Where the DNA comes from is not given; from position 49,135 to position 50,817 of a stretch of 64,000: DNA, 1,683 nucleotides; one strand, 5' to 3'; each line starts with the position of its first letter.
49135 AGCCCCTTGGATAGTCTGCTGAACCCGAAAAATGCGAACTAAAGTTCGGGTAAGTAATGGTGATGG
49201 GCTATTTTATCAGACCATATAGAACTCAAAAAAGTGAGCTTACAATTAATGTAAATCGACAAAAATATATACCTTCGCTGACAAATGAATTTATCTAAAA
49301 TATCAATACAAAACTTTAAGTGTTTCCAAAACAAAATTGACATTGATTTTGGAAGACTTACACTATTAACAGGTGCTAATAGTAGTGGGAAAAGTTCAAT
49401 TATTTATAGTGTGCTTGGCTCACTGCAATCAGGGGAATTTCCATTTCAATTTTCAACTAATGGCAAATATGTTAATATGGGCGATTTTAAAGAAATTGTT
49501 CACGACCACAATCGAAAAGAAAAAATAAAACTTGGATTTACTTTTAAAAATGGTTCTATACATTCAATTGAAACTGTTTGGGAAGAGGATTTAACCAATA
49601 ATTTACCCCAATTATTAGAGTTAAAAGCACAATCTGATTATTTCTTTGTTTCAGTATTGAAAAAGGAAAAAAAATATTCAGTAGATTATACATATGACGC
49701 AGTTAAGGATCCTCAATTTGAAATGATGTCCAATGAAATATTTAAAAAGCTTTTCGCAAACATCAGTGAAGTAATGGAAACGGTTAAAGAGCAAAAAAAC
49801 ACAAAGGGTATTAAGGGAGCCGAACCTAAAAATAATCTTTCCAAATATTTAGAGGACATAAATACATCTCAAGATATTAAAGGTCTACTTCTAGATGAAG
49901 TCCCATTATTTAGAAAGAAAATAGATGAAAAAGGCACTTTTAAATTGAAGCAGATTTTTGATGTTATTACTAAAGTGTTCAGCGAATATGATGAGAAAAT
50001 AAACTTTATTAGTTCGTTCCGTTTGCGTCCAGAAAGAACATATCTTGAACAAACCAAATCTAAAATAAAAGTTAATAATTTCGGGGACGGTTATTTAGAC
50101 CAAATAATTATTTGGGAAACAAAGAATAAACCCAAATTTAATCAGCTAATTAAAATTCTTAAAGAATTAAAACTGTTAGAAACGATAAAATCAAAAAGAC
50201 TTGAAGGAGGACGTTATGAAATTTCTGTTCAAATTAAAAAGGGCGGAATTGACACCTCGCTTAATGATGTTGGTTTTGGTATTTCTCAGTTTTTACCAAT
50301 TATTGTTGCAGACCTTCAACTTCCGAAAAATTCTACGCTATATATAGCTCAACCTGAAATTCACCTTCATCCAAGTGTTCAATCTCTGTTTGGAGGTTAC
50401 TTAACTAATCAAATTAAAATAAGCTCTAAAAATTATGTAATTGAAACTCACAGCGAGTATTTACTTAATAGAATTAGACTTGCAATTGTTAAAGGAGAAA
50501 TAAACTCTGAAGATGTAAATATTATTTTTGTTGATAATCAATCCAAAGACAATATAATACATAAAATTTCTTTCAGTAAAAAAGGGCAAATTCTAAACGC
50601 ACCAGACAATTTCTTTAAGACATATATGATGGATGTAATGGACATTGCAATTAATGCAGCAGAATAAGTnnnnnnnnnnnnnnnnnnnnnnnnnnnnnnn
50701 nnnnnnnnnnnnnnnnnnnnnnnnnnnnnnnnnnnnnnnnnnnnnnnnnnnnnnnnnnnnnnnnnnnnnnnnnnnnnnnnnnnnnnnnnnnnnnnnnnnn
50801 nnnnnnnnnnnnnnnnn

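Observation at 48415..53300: Low-GC defence-like island: AAA_21 ATPase plus a coupled small gene, flanked by an integrase remnant and a degenerate IS1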

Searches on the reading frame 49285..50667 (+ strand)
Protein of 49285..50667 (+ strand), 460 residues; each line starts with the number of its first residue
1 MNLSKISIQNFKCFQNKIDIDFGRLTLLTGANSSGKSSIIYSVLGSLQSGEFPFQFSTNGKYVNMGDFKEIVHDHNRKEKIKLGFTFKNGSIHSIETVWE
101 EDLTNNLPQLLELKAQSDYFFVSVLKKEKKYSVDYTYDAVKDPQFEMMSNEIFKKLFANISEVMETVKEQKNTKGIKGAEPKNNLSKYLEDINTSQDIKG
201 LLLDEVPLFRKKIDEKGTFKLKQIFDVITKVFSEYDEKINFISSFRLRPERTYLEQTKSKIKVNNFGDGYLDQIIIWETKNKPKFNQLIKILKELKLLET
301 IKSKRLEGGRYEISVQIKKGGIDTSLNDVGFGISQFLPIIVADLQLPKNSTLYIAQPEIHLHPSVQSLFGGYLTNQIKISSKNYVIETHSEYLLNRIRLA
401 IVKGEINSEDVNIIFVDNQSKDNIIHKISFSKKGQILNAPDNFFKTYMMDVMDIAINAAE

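Call 3: search_protein_families(library=pfam, proteins=[window:49285-50667:+], max_evalue=0.01)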
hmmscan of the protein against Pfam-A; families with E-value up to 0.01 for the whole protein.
window:49285-50667:+ (460 aa): 8 families
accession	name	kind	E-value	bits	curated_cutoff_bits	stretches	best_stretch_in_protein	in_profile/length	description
PF13175.12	AAA_15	-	1.2e-23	84.8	32.1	1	1-393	1-373/374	AAA ATPase domain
PF13304.12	AAA_21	-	1.3e-10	42.3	27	1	25-395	1-304/304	AAA domain, putative AbiEii toxin, Type IV TA system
PF13476.12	AAA_23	-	4.1e-08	34.5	27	1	5-233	1-198/201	AAA domain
PF02463.25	SMC_N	-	8.9e-07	29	40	1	3-45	2-49/220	RecF/RecN/SMC N terminal domain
PF12476.13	DUF3696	-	3e-06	27.8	22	1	406-453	1-51/52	Protein of unknown function (DUF3696)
PF13555.12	AAA_29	-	5.9e-05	23.2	27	1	3-40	1-39/61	P-loop containing region of AAA domain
PF00005.33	ABC_tran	-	0.002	19.2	25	1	18-128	6-80/137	ABC transporter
PF11398.14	DUF2813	-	0.0063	16.4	21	0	1-93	1-86/372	Protein of unknown function (DUF2813)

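Call 4: search_protein_families(library=padloc, proteins=[window:49285-50667:+], max_evalue=1)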
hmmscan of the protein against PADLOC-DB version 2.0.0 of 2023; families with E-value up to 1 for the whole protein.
window:49285-50667:+ (460 aa): 74 families (the best 25 are shown)
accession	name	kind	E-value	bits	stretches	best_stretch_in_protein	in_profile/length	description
PDLC03878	NsnB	-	8.9e-56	188.1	1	3-453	2-341/345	-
PDLC04148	HEC-03B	-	7.9e-48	161.6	1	3-453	2-443/458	-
PDLC04707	PDC-M55A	-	3.5e-45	152.7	1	1-448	1-403/421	-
PDLC02979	AriA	-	5.9e-28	96.7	1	1-393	1-372/373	-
PDLC00096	GajA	-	6.4e-13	46.3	2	1-91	1-86/630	AAA ATPase domain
PDLC00091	GajA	-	1.1e-12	45.6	2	1-91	1-87/627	AAA ATPase domain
PDLC02980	AriA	-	4.1e-12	44.7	1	25-395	1-304/304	-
PDLC00290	PtuA1|PtuA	-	6.6e-12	43.5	2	1-166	1-168/414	AAA ATPase domain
PDLC00070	GajA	-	5.3e-11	39.8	2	1-137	1-131/596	AAA ATPase domain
PDLC00094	GajA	-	4.1e-10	36.7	1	1-132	1-123/569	AAA ATPase domain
PDLC00067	GajA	-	4.1e-10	36.7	2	2-44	4-45/604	AAA ATPase domain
PDLC00073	GajA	-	4.2e-10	37.2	2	328-385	250-312/589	AAA ATPase domain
PDLC04180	HEC-01A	-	5.2e-10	37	2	1-40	1-39/382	-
PDLC00062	GajA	-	6.2e-10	36.1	2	1-124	1-116/639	AAA ATPase domain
PDLC00071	GajA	-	1.9e-09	34.9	2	315-400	237-328/588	AAA ATPase domain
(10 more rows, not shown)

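Call 9: search_protein_families(library=ncbifam, proteins=[window:49285-50667:+], max_evalue=0.1)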
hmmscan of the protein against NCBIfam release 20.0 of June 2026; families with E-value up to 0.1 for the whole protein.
window:49285-50667:+ (460 aa): 10 families
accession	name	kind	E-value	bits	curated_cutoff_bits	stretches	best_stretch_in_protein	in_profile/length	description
NF047739.1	antiphage_MADS3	equivalog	5.5e-06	25.8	420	1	4-87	3-89/427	methylation-associated defense system AAA family ATPase MAD3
NF053563.1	Rkd4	equivalog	9.2e-06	24.1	860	1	3-43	3-43/747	arcadin-4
NF041760.1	PtuA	equivalog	1.3e-05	24.3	500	1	2-91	51-138/524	retron Ec78 anti-phage system effector ATPase PtuA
TIGR00611.2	recf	equivalog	0.0003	20.1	172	1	3-43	1-41/339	DNA replication/repair protein RecF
NF002572.0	PRK02224.1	equivalog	0.00051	18.4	1087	1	1-46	1-46/888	DNA double-strand break repair ATPase Rad50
NF041035.1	Rad50_Halo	equivalog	0.0018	16.7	1000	1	1-43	1-43/883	DNA double-strand break repair ATPase Rad50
NF045487.1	ASRP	equivalog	0.0068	15.1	300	1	16-135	8-67/593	archaea-specific SMC-related protein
NF040873.1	AztA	equivalog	0.031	13.8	220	1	18-48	13-43/191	zinc ABC transporter ATP-binding protein AztA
TIGR00618.1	sbcc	subfamily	0.036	12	478.5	1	1-40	1-44/1043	exonuclease subunit SbcC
NF010068.0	PRK13548.1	equivalog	0.045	12.8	261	0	17-49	25-57/261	heme ABC transporter ATP-binding protein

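Call 10: search_protein_families(library=phrogs, proteins=[window:49285-50667:+], max_evalue=0.1)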
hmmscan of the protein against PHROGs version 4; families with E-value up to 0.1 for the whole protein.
window:49285-50667:+ (460 aa): 5 families
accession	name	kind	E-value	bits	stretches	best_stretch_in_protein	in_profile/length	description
phrog_21420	-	unknown function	4.9e-46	158.5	2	279-457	452-635/654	-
phrog_3940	-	unknown function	5.8e-08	33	2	3-78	5-79/537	-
phrog_4747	-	unknown function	3e-07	30.9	1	1-40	1-39/610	-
phrog_1499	-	unknown function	2e-05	25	1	1-83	3-92/427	-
phrog_26787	-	unknown function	0.017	16.2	0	259-293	2-36/92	-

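Call 12: find_related_loci(query=window:49285-50667:+, collection=genome_contigs, flank=6000)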
Query window:49285-50667:+ (460 aa) in genome_contigs; peptide patterns used: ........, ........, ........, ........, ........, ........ (x = any residue, [..] = any of these).
70 stretches matched a pattern; 12 encode a relative of the query (tblastn E <= 1e-3); 12 distinct loci.
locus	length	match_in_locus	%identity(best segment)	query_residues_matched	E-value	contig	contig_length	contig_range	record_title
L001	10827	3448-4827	82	1-460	0e+0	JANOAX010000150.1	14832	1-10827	MAG: Bacteroidota bacterium isolate VAR_18_metabat_267 VAR_18_k141_3183217, whole genome shotgun sequence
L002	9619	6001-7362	58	8-458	1e-168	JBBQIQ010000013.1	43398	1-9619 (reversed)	MAG: Bacteroidales bacterium isolate Co_metawrap_801 Cmw_801_k141_26183920_length_43398_cov_12.9989, whole genome shotgu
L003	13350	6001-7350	56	1-460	1e-165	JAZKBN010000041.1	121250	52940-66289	MAG: Bacteroidota bacterium isolate ADI_H3L2_1_122_18_3-bin082_1 ADIH3L21_B082_1_000000000041, whole genome shotgun sequ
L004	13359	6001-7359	50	1-458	5e-139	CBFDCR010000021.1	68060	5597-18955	MAG TPA_asm: uncultured bacterium isolate SRR26215683_binner23_Refined_38 genome assembly, contig: ERZ25073488.70, whole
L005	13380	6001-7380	43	1-458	3e-111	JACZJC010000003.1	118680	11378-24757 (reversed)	MAG: Anaerolineales bacterium isolate MAG9 chloroflexi_3_contig_65624, whole genome shotgun sequence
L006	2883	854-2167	61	1-458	2e-87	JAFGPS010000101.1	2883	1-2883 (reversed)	MAG: Sedimentisphaerales bacterium isolate Zod_Metabat.706 k87_5878815, whole genome shotgun sequence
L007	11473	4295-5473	58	1-460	8e-84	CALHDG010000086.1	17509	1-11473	MAG: uncultured Chitinophagales bacterium isolate R2_Bin_Bin_98_1 genome assembly, contig: c_000000157367, whole genome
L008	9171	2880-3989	51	1-458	3e-78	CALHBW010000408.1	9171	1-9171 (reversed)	MAG: uncultured Saprospiraceae bacterium isolate R2_Bin_METABAT__40_sub_1 genome assembly, contig: c_000001027158, whole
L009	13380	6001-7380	79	1-460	0e+0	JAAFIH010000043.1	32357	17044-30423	MAG: Cytophagales bacterium isolate bin10.concoct.b28b32b33.016 WN_Cytophagales_18_scaffold_43, whole genome shotgun seq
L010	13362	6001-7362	42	1-458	2e-106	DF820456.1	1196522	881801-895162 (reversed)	Bacterium UASB14 DNA, scaffold: UASB14_scaffold_2, whole genome shotgun sequence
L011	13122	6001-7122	26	6-454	3e-15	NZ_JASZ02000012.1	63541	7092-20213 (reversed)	Kaistella haifensis DSM 19056 contig12, whole genome shotgun sequence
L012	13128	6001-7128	34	3-454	1e-13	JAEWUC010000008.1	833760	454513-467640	MAG: Bacteroidetes bacterium isolate OH_SDB_17 k127_370027, whole genome shotgun sequence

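Call 22: search_solved_structures(query=window:49285-50667:+, max_evalue=0.001)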
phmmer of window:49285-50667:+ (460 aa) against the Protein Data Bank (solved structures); distinct sequences matched with E-value up to 0.001: 1.
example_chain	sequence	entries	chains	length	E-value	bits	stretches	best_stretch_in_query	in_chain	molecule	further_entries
6p74_A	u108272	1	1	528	6.2e-06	29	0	3-43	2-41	Putative ATP-dependent endonuclease of the OLD family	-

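Call 49: search_protein_families(library=padloc, proteins=[L011:4886-5992:+, L011:5989-7140:+, L011:7146-8048:+, L012:4898-6001:+, L012:7153-8064:+], max_evalue=0.001)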
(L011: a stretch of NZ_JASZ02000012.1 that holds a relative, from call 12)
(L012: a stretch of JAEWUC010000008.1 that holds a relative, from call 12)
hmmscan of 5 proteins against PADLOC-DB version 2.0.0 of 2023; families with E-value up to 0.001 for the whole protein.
L011:4886-5992:+ (368 aa): 4 families
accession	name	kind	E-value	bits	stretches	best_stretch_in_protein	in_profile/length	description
PDLC03877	NsnA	-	1.2e-112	375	1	22-365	32-381/385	-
PDLC04027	PD-T4-2_A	-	7.2e-49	164.8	1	48-363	43-361/363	-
PDLC03418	REase_II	-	2.6e-13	47.8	1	57-194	32-162/372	Type II restriction enzyme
PDLC04151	HEC-05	-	1.3e-05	22.2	0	41-87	24-69/600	-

L011:5989-7140:+ (383 aa): 96 families (the best 25 are shown)
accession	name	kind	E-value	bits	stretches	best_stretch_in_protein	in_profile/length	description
PDLC03878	NsnB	-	6e-107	356.4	1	1-380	1-344/345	-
PDLC04148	HEC-03B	-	3.4e-36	123.3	2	173-372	238-438/458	-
PDLC02979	AriA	-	1e-28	99.2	2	218-319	270-373/373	-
PDLC04707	PDC-M55A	-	1e-27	95.2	2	128-370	164-401/421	-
PDLC02980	AriA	-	3.7e-19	67.8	1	24-320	1-304/304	-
PDLC04176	HEC-01A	-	1.2e-18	65.6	1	2-322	3-324/371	-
PDLC04214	HEC-02A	-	1.2e-16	59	2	247-334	210-297/338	-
PDLC00096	GajA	-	6e-16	56.3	1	206-323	231-341/630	AAA ATPase domain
PDLC04175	HEC-01A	-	7.2e-16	56.2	2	2-138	6-131/363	-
PDLC00091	GajA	-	1.1e-15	55.5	2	276-318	298-341/627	AAA ATPase domain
PDLC04144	HEC-01B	-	1.7e-15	55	2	2-96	3-89/395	-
PDLC00069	GajA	-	3e-15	53.7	2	277-350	337-411/687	AAA ATPase domain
PDLC04213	HEC-02A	-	4.4e-15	54.1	2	1-141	1-147/337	-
PDLC02981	AriAB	-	1.2e-14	52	2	272-320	328-378/694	-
PDLC04611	PDC-M38A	-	1.8e-14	52.1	1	1-320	1-331/383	-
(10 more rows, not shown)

L011:7146-8048:+ (300 aa): 5 families
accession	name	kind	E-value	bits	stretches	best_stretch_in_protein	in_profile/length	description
PDLC03899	NsnC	-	1.6e-99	331.1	1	1-300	1-299/299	-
PDLC03915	NsnC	-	9.5e-23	79.5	1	71-300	66-301/301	-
PDLC03914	NsnC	-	9.5e-13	46.2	1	164-300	184-312/314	-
PDLC03879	NsnC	-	5.9e-08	30.7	1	162-300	189-303/305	-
PDLC03912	NsnC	-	8.5e-07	27.1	1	124-300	158-310/316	-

L012:4898-6001:+ (367 aa): 4 families
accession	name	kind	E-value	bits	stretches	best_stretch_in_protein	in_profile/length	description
PDLC03877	NsnA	-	2.4e-113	377.3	1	19-364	29-381/385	-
PDLC04027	PD-T4-2_A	-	4.7e-47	158.8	1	46-362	42-361/363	-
PDLC03418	REase_II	-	4.9e-15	53.5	1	55-195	31-164/372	Type II restriction enzyme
PDLC04151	HEC-05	-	4.5e-06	23.7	0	40-86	24-69/600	-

L012:7153-8064:+ (303 aa): 5 families
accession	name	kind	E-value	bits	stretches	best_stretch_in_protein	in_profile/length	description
PDLC03899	NsnC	-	8.4e-96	318.9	1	1-303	1-299/299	-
PDLC03915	NsnC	-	2.1e-18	65.3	1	41-303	41-301/301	-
PDLC03914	NsnC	-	9e-10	36.4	1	141-303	161-312/314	-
PDLC03912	NsnC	-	1.2e-06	26.6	0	277-303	287-310/316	-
PDLC03879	NsnC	-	8.8e-05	20.3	0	159-303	186-303/305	-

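Call 58: list_cluster_members(proteins=[window:49285-50667:+, P0001, window:46237-48414:+, window:51347-51862:+, window:52079-52543:+, window:53465-54124:-])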
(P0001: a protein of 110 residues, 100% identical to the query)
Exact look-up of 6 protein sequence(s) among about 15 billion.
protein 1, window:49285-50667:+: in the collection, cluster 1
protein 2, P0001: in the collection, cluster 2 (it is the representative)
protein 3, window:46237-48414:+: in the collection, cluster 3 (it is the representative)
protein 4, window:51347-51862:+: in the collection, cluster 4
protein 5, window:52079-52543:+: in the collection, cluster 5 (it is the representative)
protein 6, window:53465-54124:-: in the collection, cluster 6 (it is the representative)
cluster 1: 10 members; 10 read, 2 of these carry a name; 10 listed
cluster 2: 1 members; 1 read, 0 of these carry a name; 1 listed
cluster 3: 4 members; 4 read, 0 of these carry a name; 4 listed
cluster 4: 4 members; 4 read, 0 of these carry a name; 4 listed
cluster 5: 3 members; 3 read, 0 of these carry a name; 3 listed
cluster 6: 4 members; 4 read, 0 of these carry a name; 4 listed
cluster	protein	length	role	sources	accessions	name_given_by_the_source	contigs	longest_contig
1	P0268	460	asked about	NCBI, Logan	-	-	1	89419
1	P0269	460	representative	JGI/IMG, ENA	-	-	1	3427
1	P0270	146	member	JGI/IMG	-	predicted ATPase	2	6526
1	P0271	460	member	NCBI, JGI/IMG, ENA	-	predicted ATPase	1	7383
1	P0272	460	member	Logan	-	-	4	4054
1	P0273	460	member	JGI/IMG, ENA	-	-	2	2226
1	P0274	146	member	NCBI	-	-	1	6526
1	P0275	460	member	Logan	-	-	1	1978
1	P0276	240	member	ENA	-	-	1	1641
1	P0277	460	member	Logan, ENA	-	-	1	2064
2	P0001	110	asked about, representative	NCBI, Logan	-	-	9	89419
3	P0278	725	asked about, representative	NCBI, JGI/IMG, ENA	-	-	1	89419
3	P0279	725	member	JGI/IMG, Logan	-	-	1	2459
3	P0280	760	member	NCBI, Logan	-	-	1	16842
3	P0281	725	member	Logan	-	-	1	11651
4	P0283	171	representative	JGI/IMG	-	-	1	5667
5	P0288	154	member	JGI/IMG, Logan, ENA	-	-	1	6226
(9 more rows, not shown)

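Call 59: find_encoding_contigs(protein=P0288, flank=6000, max_places=3)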
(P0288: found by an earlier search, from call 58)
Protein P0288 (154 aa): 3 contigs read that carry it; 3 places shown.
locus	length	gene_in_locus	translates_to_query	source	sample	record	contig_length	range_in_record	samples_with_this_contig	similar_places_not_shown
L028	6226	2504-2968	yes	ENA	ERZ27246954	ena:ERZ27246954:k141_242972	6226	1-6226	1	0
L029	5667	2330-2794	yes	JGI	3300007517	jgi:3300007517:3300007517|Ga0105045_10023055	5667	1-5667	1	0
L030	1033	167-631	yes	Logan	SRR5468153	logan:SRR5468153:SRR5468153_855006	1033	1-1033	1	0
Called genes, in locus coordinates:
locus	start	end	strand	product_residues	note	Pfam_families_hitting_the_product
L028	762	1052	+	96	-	PF06414:Zeta_toxin (faint), PF13671:AAA_33 (faint)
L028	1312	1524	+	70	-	-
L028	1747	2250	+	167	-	PF10604:Polyketide_cyc2 (weak)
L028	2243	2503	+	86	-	-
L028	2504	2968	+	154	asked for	-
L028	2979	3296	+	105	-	-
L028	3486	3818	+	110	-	PF12784:PDDEXK_2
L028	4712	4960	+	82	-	-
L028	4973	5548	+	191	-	-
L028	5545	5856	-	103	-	-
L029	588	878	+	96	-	PF06414:Zeta_toxin (faint), PF13671:AAA_33 (faint)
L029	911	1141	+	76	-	-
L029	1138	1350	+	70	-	-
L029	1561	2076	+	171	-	PF10604:Polyketide_cyc2 (weak)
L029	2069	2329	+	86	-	-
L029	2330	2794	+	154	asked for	-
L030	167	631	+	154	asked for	-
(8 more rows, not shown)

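Call 60: find_encoding_contigs(protein=P0283, flank=6000, max_places=3)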
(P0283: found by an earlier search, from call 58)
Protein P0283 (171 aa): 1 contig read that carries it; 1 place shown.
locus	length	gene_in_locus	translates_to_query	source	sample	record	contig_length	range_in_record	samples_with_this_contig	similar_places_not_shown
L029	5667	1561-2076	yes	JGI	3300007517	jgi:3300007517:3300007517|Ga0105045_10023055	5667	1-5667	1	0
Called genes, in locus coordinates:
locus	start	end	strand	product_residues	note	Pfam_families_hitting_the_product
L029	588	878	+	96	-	PF06414:Zeta_toxin (faint), PF13671:AAA_33 (faint)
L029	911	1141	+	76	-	-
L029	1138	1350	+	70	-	-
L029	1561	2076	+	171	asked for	PF10604:Polyketide_cyc2 (weak)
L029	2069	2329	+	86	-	-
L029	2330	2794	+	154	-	-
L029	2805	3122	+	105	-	-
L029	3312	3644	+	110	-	PF12784:PDDEXK_2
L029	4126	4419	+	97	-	-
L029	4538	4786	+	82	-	-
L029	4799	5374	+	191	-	-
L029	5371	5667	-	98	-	?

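Call 67: find_homologous_proteins(query=window:49285-50667:+, max_evalue=1e-10)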
Query window:49285-50667:+ (460 aa): 3349 proteins with E <= 1e-10 among 8000 candidates; the best 120 are listed.
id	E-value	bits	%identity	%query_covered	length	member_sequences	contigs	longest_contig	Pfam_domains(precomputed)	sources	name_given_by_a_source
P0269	8.0e-285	963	96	100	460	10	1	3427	PF13175.13,PF13476.13,PF02463.26,PF13304.13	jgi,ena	-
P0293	2.1e-258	876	86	100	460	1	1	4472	PF13175.13,PF13476.13,PF02463.26,PF13304.13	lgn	-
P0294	2.7e-256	869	87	100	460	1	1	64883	PF13175.13,PF13476.13,PF02463.26,PF13304.13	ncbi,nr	ncbi:MAG: DUF3696 domain-containing protein [Saprospiraceae bacterium]|nr:DUF3696 domain-containing 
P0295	1.4e-251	853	86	100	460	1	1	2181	PF13175.13,PF13476.13,PF02463.26,PF13304.13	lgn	-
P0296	7.4e-245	831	82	100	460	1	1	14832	PF13175.13,PF13476.13,PF02463.26,PF13304.13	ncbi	-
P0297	5.7e-237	805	79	100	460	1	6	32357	PF13175.13,PF13476.13,PF02463.26,PF13304.13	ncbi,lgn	-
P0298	1.6e-210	718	72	100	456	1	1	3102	PF13175.13,PF13476.13,PF02463.26,PF13304.13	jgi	jgi:predicted ATPase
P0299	2.2e-210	718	72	100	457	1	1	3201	PF13175.13,PF13476.13,PF02463.26,PF13304.13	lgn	-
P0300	3.3e-209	714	72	100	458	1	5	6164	PF13175.13,PF13476.13,PF02463.26,PF13304.13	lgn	-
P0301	2.3e-208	711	72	100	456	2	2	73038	PF13175.13,PF13476.13,PF02463.26,PF13304.13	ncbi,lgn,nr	ncbi:MAG: AAA family ATPase [Flavobacterium sp.]|nr:AAA family ATPase [Flavobacterium sp.]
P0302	4.8e-208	710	71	100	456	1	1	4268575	PF12476.14,PF13175.13,PF13476.13,PF13555.13,PF02463.26,PF13304.13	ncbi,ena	-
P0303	5.9e-207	706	71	100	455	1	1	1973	PF13175.13,PF13476.13,PF02463.26,PF13304.13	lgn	-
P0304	6.2e-207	706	70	100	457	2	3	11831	PF13175.13,PF13476.13,PF02463.26,PF13304.13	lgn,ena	-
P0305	2.6e-206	704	70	100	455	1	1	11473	PF13175.13,PF13476.13,PF02463.26,PF13304.13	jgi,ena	-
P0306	3.0e-205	701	71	100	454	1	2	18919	PF13175.13,PF13476.13,PF02463.26,PF13304.13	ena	-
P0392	3.2e-130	453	49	100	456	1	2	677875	PF13175.13,PF13476.13,PF02463.26,PF13304.13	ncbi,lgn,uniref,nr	ncbi:DUF3696 domain-containing protein [Pedobacter nanyangensis]|uniref:DUF3696 domain-containing pr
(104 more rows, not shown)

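Call 79: predict_structure(alignment_id=A3)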
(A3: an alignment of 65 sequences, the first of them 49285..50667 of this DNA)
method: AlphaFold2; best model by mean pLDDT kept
length: 460 residues; sequences in the alignment: 65
mean_pLDDT: 82.5   pTM: 0.82
mean pLDDT of the five models: 82.5, 82.4, 81.3, 79.7, 78.2
residues with pLDDT >= 90: 191; 70-90: 178; 50-70: 78; < 50: 13
segments of 3 or more residues with pLDDT < 50: 171-180
pLDDT, mean of each block of 10 residues (from residue 1): 92 92 94 81 81 80 83 93 92 95 93 96 94 94 80 68 58 40 69 90 81 76 91 89 62 57 63 87 94 90 83 87 81 79 90 76 83 92 90 91 93 87 86 90 79 55
secondary structure, 60 per line:
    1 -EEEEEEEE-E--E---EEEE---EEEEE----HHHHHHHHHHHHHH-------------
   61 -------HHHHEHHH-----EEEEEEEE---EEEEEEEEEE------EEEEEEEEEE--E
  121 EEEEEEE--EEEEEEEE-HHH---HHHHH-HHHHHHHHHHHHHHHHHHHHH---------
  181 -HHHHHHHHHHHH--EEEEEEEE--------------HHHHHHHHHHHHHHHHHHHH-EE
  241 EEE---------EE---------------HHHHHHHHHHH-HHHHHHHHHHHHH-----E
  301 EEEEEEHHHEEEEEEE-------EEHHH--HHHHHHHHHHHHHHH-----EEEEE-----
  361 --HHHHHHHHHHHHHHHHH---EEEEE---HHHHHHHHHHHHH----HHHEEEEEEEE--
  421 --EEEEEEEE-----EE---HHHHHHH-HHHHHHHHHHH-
elements in order: E2-9 E18-21 E25-29 H34-47 H68-71 E81-88 E92-101 E108-117 E120-127 E130-137 H145-149 H151-171 H182-193 E196-203 H218-237 E239-243 H270-280 H282-294 E300-306 E310-316 H331-345 E351-355 H363-379 E383-387 H391-403 E411-418 E423-430 H441-447 H449-459
